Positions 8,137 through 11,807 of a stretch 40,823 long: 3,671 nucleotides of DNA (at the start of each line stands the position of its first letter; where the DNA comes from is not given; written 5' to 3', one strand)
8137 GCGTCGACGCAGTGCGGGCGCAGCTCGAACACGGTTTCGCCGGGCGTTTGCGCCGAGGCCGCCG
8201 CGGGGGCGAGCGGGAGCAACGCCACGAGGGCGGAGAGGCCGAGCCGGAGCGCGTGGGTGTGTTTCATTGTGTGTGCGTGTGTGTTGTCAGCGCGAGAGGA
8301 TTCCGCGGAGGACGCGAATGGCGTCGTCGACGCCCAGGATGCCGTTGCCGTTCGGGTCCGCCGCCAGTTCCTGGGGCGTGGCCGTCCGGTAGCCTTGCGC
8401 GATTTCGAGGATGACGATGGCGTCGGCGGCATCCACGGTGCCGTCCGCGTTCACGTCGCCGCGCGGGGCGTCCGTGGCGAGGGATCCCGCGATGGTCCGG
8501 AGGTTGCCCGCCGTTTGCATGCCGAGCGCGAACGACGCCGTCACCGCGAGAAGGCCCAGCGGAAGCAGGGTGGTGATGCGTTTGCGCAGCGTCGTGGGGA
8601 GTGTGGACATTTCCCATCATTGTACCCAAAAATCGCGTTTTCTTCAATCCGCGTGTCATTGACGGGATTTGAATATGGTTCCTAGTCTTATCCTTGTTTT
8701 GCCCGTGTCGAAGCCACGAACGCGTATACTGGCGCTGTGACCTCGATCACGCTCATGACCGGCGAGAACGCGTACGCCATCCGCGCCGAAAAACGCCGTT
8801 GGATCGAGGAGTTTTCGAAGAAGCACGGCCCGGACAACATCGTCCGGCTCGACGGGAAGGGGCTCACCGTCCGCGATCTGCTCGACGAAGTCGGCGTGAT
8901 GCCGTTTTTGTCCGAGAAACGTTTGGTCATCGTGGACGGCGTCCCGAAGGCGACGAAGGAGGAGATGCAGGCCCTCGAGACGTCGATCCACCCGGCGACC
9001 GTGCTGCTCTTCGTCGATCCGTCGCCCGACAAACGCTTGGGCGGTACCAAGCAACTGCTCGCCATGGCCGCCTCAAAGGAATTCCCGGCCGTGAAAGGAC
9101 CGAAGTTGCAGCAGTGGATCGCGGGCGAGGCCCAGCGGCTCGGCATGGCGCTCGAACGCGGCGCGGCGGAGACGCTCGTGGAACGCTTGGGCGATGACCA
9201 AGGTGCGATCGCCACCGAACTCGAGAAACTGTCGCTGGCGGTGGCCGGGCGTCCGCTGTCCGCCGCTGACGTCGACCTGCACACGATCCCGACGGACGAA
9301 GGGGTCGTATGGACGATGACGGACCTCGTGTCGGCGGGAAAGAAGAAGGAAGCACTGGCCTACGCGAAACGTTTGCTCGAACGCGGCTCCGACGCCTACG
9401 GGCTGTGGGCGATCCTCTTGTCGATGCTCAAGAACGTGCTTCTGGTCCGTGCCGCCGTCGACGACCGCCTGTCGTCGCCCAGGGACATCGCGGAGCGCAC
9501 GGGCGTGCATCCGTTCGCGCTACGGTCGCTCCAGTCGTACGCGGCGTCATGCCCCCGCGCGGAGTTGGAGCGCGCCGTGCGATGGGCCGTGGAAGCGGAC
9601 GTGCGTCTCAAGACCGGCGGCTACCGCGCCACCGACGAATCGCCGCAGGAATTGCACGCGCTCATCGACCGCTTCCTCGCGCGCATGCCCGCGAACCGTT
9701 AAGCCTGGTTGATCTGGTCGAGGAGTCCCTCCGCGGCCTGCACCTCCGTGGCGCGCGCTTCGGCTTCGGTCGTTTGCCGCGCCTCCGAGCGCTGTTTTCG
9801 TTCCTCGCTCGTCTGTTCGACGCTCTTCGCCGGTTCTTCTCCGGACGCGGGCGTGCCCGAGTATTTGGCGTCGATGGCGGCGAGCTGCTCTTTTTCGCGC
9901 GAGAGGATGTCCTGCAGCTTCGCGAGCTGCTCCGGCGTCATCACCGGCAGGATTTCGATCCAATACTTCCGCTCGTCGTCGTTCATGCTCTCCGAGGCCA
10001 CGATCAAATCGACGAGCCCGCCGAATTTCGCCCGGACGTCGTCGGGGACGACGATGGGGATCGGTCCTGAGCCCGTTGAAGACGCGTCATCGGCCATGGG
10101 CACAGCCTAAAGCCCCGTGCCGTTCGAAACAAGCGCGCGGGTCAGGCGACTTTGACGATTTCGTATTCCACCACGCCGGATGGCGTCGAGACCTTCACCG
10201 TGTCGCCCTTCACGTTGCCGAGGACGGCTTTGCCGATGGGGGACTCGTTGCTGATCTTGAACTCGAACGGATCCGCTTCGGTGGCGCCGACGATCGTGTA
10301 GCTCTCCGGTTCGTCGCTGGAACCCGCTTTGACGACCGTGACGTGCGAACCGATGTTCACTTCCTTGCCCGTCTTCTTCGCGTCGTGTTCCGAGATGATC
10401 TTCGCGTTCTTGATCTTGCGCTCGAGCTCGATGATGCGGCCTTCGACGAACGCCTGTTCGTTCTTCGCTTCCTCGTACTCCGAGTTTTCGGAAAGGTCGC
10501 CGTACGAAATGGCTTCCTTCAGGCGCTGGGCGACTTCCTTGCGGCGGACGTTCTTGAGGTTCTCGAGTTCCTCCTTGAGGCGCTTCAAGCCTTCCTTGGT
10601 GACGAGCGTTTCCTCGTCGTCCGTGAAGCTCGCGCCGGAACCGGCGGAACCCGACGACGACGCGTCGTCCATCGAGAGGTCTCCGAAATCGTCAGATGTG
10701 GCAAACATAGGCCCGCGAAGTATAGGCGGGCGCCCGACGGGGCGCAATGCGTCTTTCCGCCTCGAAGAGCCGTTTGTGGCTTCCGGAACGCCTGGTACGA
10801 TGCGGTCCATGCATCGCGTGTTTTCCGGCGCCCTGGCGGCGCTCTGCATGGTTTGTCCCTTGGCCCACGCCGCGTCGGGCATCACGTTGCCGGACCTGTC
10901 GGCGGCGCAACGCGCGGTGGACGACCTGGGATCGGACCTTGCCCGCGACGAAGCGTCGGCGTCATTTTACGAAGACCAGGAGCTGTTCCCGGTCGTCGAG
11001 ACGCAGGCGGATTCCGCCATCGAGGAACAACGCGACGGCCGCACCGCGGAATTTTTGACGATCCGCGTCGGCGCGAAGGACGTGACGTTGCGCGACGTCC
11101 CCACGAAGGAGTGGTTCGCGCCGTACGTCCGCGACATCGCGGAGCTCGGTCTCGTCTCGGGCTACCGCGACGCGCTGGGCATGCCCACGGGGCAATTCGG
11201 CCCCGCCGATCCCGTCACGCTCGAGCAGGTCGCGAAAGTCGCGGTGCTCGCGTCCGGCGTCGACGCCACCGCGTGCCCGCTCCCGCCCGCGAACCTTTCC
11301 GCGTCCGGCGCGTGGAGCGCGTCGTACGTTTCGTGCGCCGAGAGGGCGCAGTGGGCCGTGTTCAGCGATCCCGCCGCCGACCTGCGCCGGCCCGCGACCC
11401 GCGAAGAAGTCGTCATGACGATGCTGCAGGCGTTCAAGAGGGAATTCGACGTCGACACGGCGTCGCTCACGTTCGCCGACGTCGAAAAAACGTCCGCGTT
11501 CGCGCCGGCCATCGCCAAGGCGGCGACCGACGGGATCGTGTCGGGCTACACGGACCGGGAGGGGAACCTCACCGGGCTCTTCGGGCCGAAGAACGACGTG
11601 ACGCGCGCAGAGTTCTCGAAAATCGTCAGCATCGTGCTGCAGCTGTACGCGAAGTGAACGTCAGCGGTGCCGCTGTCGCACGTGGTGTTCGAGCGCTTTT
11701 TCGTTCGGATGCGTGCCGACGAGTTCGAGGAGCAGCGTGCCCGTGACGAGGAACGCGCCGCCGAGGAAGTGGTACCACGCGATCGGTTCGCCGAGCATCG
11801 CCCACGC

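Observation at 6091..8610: Three-gene surface operon with an adjacent dockerin-only protein and a cohesin-FN3 protein: a self-contained cohesin-dockerin pair outside any cellulosome context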

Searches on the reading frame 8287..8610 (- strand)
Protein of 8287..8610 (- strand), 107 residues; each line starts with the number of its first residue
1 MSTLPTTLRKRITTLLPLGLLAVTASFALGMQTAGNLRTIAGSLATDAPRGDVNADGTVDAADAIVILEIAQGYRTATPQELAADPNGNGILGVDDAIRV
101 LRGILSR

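Call 3: search_protein_families(library=pfam, proteins=[window:8287-8610:-], max_evalue=1)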
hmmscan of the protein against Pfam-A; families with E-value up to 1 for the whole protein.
window:8287-8610:- (107 aa): 3 families
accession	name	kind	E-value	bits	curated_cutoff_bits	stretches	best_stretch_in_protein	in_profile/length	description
PF00404.24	Dockerin_1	-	3.3e-05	24.4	22.9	1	51-91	2-43/57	Dockerin type I domain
PF13405.12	EF-hand_6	-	0.13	12.5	25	0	84-102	9-27/30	EF-hand domain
PF00036.39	EF-hand_1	-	0.15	12.1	25.4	0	84-102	9-27/29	EF hand domain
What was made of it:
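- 8287..8610 (-): g1: 107-aa stand-alone dockerin protein with an N-terminal basic stretch, one hydrophobic helix and one dockerin. Pfam Dockerin_1 scores 24.4 against a cut-off of 22.9 (call 3).
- On Dockerin (Pfam PF00404, type I): 24.4 bits against 22.9 (call 3).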

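Call 4: search_protein_families(library=ncbifam, proteins=[window:8287-8610:-], max_evalue=1)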
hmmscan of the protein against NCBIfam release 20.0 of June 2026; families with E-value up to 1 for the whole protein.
window:8287-8610:- (107 aa): 1 family
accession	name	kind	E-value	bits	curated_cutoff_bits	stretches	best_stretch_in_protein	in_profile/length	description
NF041019.1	glyceraldDH_beta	equivalog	0.0054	16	350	1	18-86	90-155/280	glyceraldehyde dehydrogenase subunit beta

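Call 37: search_solved_structures(query=window:8287-8610:-, max_evalue=1, show_alignments=3)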
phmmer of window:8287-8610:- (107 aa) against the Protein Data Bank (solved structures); distinct sequences matched with E-value up to 1: 18.
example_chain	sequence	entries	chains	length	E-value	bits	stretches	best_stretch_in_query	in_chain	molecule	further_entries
4uyp_B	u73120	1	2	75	0.00056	23.5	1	51-104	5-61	Cellulosomal scaffoldin adaptor protein B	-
2y3n_B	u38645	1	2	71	0.0025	21.4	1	50-100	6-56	CELLULOSOMAL FAMILY-48 PROCESSIVE GLYCOSIDE HYDROLASE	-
8x39_A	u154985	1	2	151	0.0026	21.3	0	50-103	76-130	Serine protease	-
8x3a_A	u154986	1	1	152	0.0027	21.3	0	50-103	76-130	Serine protease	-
6kgc_B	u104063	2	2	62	0.0057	20.2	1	50-104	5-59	And cellulose-binding endoglucanase family 9 CelL ortholog dockerin domain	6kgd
4uyq_B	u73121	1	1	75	0.025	18.2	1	51-103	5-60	Cellulosomal scaffoldin adaptor protein B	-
6kg9_A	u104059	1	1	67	0.033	17.8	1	45-103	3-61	And cellulose-binding endoglucanase family 9 CelL ortholog dockerin domain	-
2ccl_B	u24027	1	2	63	0.038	17.6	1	51-104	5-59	ENDO-1,4-BETA-XYLANASE Y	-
2a9s_A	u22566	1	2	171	0.066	16.8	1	8-53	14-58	competence/damage-inducible protein CinA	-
8ajy_B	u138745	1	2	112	0.07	16.7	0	47-69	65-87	Dockerin from ScaH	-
5m2s_B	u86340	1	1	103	0.075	16.6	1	50-71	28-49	Doc8: Type I dockerin repeat domain from family 9 glycoside hydrolase WP_009982745[Ruminoc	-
5m2o_B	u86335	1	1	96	0.076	16.6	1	50-90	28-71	Group I Dockerin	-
6kge_D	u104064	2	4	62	0.087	16.4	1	50-103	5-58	And cellulose-binding endoglucanase family 9 CelL ortholog dockerin domain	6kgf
1ohz_B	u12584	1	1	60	0.1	16.2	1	51-104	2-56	ENDO-1,4-BETA-XYLANASE Y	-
5lxv_B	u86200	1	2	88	0.16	15.6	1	49-97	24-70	Carbohydrate-binding protein WP_009985128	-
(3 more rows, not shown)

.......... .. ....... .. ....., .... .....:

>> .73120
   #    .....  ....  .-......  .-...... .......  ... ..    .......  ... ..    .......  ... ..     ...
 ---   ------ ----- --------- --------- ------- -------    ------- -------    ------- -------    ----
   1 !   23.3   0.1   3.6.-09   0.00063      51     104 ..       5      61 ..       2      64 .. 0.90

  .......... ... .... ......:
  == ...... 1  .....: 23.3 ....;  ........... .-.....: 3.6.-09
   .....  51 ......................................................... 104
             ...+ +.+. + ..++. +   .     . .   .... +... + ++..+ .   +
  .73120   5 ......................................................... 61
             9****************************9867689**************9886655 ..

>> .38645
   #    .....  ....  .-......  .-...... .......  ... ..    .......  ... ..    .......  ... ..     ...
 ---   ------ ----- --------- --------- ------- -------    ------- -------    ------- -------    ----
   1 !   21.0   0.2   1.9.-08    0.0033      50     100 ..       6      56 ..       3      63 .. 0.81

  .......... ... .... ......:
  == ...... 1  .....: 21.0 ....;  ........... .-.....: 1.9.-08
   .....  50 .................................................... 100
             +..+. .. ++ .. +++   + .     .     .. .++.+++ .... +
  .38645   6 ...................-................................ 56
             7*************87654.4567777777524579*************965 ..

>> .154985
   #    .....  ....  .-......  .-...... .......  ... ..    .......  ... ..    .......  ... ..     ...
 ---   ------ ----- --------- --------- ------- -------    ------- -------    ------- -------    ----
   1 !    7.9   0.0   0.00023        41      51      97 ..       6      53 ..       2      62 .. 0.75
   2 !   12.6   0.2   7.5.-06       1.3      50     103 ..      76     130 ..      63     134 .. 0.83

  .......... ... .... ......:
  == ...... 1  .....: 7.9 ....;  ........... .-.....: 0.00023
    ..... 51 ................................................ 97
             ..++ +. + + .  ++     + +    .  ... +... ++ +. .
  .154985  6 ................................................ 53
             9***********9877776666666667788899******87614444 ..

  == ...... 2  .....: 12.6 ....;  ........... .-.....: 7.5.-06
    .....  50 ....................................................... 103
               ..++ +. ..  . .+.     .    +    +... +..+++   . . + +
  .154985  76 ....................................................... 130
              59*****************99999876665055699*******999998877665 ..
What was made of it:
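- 8299..8463 (-): g1 dockerin module (residues 50-104). Ca loop 1 is at 8422-8457 (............) and Ca loop 2 at 8323-8358 (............). Alignments to dockerins 4uyp_B and 2y3n_B are in call 37.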

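Call 42: find_homologous_proteins(query=window:8287-8610:-, max_evalue=0.001)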
Query window:8287-8610:- (107 aa): 28 proteins with E <= 0.001 among 133 candidates.
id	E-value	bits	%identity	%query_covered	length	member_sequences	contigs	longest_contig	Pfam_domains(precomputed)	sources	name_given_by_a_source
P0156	1.1e-57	210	99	100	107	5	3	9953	-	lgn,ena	-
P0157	1.5e-47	178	79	100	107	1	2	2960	-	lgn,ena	-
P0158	7.6e-47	175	80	100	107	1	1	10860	-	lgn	-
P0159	4.8e-37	144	68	99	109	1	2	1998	-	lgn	-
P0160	1.9e-36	142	65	100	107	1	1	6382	-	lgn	-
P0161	1.3e-35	139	68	100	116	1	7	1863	PF00404.25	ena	-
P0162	1.0e-33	133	67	95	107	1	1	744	-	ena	-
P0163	1.4e-33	133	65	100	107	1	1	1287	PF00404.25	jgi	jgi:hypothetical protein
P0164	1.6e-33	133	65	100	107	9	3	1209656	PF00404.25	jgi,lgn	jgi:hypothetical protein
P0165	1.7e-33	133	64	100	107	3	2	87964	-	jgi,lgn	jgi:hypothetical protein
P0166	7.4e-33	131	66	100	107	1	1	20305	PF00404.25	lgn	-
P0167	5.3e-32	128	63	95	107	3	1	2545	-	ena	-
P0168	1.4e-31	126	69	88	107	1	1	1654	PF00404.25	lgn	-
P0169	1.5e-31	126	64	100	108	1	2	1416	-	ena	-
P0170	2.1e-31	126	65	88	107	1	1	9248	-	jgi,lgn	-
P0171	4.5e-31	125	71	77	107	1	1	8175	PF00404.25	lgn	-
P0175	1.6e-29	120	66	91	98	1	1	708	PF00404.25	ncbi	-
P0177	1.1e-27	114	62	97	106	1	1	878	PF00404.25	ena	-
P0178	1.3e-27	114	61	93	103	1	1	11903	PF00404.25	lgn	-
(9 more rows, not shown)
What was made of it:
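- Close g1 homologues are all about 107 aa (call 42).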

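Call 60: search_protein_families(library=pfam, alignment_id=A3, max_evalue=0.01)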
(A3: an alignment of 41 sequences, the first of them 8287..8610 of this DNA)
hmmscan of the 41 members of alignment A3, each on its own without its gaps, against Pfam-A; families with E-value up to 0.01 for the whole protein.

A. member 1, window:8287-8610:- (107 aa): 1 family
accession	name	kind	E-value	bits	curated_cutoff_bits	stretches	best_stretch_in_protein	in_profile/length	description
PF00404.24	Dockerin_1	-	3.3e-05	24.4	22.9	1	51-91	2-43/57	Dockerin type I domain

B. families by the number of members that match (of 41 scanned): 8 families
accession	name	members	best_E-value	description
PF00404.24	Dockerin_1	32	6.1e-08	Dockerin type I domain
PF00036.39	EF-hand_1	22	1.6e-05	EF hand domain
PF13405.12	EF-hand_6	21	1e-05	EF-hand domain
PF13499.12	EF-hand_7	10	0.0002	EF-hand domain pair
PF22746.1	SHOCT-like_DUF2089-C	7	0.001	SHOCT-like domain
PF14658.12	EF-hand_9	2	0.0054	EF-hand domain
PF13202.12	EF-hand_5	1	0.0034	EF hand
PF13833.12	EF-hand_8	1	0.0057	EF-hand domain pair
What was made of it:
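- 8287..8610 (-): 32 of 41 family members match Dockerin_1 (call 60).
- On Dockerin (Pfam PF00404, type I): 32 of 41 relatives match (call 60).
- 22 of 41 g1 relatives also match EF-hand models (call 60).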

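Call 61: search_solved_structures(query=A3, max_evalue=0.01, show_alignments=2)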
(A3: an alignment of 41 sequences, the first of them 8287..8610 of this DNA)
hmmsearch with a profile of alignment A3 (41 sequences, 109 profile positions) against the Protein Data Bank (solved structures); distinct sequences matched with E-value up to 0.01: 23.
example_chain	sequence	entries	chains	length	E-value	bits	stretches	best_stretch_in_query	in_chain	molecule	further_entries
8ajy_B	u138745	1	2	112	2.6e-07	33.5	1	44-104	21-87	Dockerin from ScaH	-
8x39_A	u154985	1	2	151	3.5e-06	29.8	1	49-102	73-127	Serine protease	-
8x3a_A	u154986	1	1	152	3.6e-06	29.8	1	49-102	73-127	Serine protease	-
2y3n_B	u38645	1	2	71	3.4e-05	26.6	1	50-102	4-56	CELLULOSOMAL FAMILY-48 PROCESSIVE GLYCOSIDE HYDROLASE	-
6kgc_B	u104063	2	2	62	3.7e-05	26.5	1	50-108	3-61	And cellulose-binding endoglucanase family 9 CelL ortholog dockerin domain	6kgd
5m2s_B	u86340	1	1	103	9.5e-05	25.2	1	45-105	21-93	Doc8: Type I dockerin repeat domain from family 9 glycoside hydrolase WP_009982745[Ruminoc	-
6kg9_A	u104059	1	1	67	0.00012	24.9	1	48-108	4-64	And cellulose-binding endoglucanase family 9 CelL ortholog dockerin domain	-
4uyp_B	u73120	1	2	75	0.00022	24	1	52-102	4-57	Cellulosomal scaffoldin adaptor protein B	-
1jfj_A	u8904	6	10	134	0.00028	23.7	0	54-100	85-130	CALCIUM-BINDING PROTEIN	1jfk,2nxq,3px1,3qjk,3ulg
2m7n_A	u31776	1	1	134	0.00029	23.6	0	54-100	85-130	Calcium-binding protein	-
6kge_D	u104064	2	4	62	0.0005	22.9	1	50-108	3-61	And cellulose-binding endoglucanase family 9 CelL ortholog dockerin domain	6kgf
5m2o_B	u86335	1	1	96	0.00057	22.7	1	45-100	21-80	Group I Dockerin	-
2ccl_B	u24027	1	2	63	0.00069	22.4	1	51-103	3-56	ENDO-1,4-BETA-XYLANASE Y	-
2i18_A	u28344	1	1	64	0.0014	21.5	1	54-100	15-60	Calcium-binding protein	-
9qf9_A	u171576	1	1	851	0.0023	20.7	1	46-102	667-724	Ruminococcus bromii Amy16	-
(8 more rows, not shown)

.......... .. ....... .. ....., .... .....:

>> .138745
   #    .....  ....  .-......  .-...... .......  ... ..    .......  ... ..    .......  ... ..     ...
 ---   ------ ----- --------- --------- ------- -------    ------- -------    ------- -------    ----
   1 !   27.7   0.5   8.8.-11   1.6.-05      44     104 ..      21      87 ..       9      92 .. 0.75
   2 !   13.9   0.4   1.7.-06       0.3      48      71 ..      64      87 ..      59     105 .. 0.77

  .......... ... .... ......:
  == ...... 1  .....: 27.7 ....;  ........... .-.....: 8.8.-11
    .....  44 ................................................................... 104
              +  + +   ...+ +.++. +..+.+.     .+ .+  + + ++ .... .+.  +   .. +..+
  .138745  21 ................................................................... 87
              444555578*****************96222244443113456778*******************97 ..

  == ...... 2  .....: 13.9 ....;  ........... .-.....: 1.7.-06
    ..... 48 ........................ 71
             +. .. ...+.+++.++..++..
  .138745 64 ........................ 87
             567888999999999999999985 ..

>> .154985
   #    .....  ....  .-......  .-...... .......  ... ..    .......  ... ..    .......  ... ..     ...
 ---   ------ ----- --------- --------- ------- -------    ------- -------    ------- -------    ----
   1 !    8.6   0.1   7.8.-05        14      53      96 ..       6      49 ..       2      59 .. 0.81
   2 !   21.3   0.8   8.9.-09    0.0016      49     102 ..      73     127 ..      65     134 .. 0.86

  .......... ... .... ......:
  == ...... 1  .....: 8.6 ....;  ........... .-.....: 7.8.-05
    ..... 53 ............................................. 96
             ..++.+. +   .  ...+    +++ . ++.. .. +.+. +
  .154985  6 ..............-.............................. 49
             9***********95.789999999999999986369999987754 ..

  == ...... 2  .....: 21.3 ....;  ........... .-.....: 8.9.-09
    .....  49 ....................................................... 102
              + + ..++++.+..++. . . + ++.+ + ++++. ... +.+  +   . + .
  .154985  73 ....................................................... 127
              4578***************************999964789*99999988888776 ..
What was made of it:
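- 8287..8610 (-): The family profile hits solved dockerins, with 8ajy_B at E 2.6e-7 (call 61).
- On Dockerin (Pfam PF00404, type I): Top PDB profile hits are dockerins 8ajy_B, 2y3n_B, 6kgc_B and 4uyp_B (call 61).
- Dockerin: calls 3, 37, 60, 61. Dockerin_1 is the best family for 32 of 41 members, and solved dockerins are the top profile hits (calls 60, 61).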

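Call 76: search_protein_representatives(alignment_id=A4)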
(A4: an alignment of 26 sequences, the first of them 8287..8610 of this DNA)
Query: 26 sequences, 107 profile positions. Proteins with E-value up to 0.001 (for the whole library): 2459; up to 1e-10: 201; up to 1e-30: 7. The best 150 are listed.
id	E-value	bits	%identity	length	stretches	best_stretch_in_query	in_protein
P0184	3.8e-53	193.9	-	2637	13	50-105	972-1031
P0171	1.0e-46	173.2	-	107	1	1-107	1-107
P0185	3.6e-40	152.2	-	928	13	45-103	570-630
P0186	1.7e-32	127.4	-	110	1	13-107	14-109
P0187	4.6e-32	126.1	-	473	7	46-102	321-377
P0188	1.7e-31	124.3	-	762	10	49-102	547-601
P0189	7.6e-31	122.2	-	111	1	5-105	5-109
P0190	1.6e-29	117.9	-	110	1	11-105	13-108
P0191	1.6e-29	117.9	-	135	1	1-107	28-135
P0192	2.6e-28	114.0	-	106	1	7-105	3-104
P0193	3.5e-28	113.6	-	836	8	49-97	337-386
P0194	5.5e-28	113.0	-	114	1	5-107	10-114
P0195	5.8e-28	112.9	-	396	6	49-105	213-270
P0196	1.8e-26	108.1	-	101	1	16-106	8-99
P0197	4.3e-26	106.9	-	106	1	12-104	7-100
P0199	3.6e-25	103.9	-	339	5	50-100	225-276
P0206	6.8e-24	99.8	-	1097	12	14-101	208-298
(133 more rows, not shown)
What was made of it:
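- Tried and rejected: The small g1-like proteins carry nothing beyond the dockerin (calls 42, 76).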

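Call 77: list_cluster_members(proteins=[P0184, P0185, P0187, P0188, P0193, P0195, P0199, P0206])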
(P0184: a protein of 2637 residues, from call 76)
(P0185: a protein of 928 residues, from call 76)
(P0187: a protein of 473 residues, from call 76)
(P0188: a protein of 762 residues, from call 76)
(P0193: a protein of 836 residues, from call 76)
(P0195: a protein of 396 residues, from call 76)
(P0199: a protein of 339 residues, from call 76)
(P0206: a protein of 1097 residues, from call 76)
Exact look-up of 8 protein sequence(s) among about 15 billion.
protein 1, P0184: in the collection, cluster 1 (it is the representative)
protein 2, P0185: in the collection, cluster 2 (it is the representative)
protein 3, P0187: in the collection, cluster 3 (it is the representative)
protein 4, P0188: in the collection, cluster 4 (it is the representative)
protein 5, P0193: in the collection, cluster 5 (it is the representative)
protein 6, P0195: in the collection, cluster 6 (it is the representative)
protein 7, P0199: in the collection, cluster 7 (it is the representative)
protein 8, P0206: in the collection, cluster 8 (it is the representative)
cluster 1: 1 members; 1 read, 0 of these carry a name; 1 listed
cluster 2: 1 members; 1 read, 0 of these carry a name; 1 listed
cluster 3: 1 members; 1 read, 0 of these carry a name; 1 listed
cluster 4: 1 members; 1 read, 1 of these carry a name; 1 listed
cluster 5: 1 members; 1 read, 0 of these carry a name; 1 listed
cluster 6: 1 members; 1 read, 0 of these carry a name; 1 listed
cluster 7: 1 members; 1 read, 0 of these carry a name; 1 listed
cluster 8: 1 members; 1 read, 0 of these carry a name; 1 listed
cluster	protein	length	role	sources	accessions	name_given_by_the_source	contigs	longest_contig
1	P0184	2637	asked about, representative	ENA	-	-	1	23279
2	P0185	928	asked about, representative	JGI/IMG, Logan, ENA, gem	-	-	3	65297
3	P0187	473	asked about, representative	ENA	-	-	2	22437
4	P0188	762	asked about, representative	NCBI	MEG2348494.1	MAG: dockerin type I domain-containing protein [Clostridia bacterium]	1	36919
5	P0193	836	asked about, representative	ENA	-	-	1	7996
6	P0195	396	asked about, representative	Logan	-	-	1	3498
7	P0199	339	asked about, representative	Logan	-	-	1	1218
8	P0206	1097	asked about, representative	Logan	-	-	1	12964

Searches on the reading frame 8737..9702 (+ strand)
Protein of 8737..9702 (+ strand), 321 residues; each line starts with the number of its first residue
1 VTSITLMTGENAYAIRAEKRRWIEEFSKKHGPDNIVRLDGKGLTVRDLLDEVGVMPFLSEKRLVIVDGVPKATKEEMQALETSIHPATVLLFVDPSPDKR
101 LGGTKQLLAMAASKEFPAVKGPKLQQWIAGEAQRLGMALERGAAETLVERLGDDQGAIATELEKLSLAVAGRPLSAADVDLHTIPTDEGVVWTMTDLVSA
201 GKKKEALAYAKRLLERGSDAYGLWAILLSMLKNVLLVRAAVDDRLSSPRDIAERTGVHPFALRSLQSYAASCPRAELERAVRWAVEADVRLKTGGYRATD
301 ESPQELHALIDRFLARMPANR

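Call 29: search_protein_families(library=pfam, proteins=[window:8737-9702:+], max_evalue=0.001)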
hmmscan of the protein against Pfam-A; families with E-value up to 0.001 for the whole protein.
window:8737-9702:+ (321 aa): 2 families
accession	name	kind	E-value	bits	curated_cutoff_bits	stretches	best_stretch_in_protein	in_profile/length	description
PF21694.2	DNA_pol3_delta_C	-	2.3e-13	50.6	27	1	191-296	4-108/121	DNA polymerase III delta subunit, C-terminal domain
PF06144.19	DNA_pol3_delta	-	2e-05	25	21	1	6-111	2-118/124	DNA polymerase III, delta subunit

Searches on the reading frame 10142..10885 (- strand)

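Call 29: search_protein_families(library=pfam, proteins=[window:10142-10885:-], max_evalue=0.001)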
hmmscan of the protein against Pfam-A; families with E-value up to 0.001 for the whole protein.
window:10142-10885:- (247 aa): 2 families
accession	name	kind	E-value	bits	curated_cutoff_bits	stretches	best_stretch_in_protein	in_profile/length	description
PF03449.20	GreA_GreB_N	-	3.8e-28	97.9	24.5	1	94-163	2-71/71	Transcription elongation factor, N-terminal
PF01272.25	GreA_GreB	-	3.2e-22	78.7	26.9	1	173-246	3-75/77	Transcription elongation factor, GreA/GreB, C-term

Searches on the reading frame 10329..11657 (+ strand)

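Call 30: search_protein_families(library=pfam, proteins=[window:10329-11657:+], max_evalue=0.001)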
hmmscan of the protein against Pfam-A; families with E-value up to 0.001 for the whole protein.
window:10329-11657:+ (442 aa): 1 family
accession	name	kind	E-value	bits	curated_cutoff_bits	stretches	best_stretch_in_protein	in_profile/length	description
PF00395.25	SLH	-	4.3e-18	65.4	20.8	2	381-429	1-43/44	S-layer homology domain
